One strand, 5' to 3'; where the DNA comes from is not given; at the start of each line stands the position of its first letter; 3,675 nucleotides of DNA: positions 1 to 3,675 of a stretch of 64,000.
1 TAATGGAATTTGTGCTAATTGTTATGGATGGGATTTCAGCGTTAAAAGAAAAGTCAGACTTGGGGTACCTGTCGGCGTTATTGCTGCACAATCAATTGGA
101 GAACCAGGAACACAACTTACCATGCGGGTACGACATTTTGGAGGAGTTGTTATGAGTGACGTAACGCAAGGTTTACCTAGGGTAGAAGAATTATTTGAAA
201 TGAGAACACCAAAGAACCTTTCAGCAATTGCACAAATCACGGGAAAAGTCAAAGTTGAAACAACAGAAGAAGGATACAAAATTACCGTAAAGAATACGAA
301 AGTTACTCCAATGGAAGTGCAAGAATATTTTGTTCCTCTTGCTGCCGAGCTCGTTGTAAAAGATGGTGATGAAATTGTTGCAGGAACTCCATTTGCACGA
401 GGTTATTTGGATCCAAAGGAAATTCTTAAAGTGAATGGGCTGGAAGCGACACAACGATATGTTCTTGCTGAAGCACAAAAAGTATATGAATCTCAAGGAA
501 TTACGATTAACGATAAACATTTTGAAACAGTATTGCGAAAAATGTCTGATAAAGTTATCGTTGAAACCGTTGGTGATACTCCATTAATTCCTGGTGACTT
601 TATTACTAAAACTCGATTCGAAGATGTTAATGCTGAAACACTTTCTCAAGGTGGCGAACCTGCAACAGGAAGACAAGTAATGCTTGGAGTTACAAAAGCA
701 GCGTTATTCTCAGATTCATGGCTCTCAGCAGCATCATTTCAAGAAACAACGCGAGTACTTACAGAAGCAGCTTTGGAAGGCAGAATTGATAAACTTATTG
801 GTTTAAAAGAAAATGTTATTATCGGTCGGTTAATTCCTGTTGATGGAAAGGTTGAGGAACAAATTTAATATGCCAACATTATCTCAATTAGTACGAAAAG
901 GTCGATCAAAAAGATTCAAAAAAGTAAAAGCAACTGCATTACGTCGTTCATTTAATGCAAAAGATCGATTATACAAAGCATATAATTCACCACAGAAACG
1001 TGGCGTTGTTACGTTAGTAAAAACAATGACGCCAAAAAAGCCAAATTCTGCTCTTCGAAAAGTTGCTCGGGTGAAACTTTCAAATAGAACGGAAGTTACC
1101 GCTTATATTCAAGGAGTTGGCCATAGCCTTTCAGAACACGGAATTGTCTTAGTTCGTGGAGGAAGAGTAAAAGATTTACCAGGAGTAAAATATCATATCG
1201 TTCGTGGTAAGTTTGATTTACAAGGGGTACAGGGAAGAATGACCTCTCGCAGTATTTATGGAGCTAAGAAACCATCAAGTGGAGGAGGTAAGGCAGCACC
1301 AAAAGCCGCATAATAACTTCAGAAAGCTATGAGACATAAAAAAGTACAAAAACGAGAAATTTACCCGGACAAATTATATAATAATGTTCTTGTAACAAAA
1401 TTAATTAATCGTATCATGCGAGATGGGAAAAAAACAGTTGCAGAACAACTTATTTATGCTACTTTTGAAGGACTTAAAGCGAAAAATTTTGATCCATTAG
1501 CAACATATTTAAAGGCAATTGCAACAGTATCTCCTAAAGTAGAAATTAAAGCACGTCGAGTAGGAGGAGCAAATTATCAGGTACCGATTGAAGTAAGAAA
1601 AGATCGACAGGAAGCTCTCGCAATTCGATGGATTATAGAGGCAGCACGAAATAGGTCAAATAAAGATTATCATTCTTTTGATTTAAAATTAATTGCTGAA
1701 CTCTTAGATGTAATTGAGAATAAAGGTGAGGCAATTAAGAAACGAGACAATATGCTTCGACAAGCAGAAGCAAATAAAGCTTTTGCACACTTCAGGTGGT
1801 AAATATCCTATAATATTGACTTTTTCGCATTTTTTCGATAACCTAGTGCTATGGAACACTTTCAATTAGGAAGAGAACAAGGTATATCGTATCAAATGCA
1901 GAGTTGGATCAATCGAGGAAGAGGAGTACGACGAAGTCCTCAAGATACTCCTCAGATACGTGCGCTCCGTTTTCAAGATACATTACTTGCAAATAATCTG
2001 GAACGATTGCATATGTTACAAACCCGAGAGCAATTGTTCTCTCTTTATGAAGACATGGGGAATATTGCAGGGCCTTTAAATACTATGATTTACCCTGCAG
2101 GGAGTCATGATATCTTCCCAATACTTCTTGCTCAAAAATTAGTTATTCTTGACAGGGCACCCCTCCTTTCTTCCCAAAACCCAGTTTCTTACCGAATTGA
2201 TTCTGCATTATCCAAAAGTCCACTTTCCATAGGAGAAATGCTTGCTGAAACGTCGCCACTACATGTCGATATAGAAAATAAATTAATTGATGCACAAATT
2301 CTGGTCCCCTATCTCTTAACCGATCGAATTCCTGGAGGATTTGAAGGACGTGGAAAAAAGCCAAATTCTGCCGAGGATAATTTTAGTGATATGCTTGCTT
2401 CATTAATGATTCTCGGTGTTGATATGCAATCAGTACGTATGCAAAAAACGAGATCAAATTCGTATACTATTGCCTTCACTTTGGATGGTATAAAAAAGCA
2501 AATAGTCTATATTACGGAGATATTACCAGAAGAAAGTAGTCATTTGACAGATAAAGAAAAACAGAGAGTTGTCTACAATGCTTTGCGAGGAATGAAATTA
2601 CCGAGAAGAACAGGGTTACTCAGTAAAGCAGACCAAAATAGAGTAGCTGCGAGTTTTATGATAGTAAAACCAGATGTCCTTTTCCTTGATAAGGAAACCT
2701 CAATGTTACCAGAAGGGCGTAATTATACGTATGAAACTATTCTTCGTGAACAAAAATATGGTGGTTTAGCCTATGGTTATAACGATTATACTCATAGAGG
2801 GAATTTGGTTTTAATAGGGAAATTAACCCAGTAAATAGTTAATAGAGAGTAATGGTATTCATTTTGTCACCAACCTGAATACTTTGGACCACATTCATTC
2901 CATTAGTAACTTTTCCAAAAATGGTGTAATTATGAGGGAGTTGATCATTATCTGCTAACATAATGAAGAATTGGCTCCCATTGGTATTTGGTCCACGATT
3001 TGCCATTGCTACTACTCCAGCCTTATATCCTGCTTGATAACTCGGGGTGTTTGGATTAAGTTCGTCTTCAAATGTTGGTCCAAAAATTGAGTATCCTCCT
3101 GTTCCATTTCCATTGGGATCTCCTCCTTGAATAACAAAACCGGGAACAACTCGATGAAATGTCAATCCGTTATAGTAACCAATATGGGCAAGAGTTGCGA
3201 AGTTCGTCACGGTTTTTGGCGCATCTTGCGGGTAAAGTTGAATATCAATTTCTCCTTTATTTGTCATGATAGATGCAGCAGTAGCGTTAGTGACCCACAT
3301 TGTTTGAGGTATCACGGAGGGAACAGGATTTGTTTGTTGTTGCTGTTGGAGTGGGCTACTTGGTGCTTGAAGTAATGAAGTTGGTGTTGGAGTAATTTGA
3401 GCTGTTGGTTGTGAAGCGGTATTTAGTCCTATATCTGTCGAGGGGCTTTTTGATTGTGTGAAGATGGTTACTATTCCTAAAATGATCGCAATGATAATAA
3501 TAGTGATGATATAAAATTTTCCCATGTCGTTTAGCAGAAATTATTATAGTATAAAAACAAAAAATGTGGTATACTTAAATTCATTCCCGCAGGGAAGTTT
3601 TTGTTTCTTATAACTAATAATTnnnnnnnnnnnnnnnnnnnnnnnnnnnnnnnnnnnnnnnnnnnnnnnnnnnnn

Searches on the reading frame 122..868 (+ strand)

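Call 16: search_protein_families(library=pfam, proteins=[window:122-868:+], max_evalue=0.001)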
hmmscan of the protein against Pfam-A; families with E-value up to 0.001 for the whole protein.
window:122-868:+ (248 aa): 1 family
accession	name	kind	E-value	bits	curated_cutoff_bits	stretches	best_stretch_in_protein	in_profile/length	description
PF04998.22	RNA_pol_Rpb1_5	-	6.1e-16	59.1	28.5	1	1-160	91-258/267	RNA polymerase Rpb1, domain 5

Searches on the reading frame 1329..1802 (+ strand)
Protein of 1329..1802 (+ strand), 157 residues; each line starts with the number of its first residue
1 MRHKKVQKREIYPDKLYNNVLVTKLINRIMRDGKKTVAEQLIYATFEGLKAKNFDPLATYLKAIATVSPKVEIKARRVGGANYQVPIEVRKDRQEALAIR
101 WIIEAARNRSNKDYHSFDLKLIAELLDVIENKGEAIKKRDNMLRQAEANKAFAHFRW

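Call 16: search_protein_families(library=pfam, proteins=[window:1329-1802:+], max_evalue=0.001)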
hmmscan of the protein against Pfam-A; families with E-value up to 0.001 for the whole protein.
window:1329-1802:+ (157 aa): 1 family
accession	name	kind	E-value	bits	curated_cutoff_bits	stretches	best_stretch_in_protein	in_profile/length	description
PF00177.27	Ribosomal_S7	-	1.2e-49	168.1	24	1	1-150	1-148/148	Ribosomal protein S7p/S5e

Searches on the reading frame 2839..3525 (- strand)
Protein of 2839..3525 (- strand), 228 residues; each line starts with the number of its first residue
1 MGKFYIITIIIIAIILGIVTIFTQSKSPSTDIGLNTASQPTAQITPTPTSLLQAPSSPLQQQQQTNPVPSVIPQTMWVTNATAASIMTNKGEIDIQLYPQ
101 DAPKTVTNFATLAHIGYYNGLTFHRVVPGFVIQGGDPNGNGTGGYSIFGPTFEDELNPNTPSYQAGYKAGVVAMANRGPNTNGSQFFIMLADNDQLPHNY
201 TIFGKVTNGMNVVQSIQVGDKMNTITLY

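Call 16: search_protein_families(library=pfam, proteins=[window:2839-3525:-], max_evalue=0.001)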
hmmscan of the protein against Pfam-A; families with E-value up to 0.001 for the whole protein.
window:2839-3525:- (228 aa): 1 family
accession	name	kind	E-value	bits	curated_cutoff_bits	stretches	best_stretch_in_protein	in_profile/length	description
PF00160.26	Pro_isomerase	-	4e-43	147.8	21.7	1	85-220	3-141/159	Cyclophilin type peptidyl-prolyl cis-trans isomerase/CLD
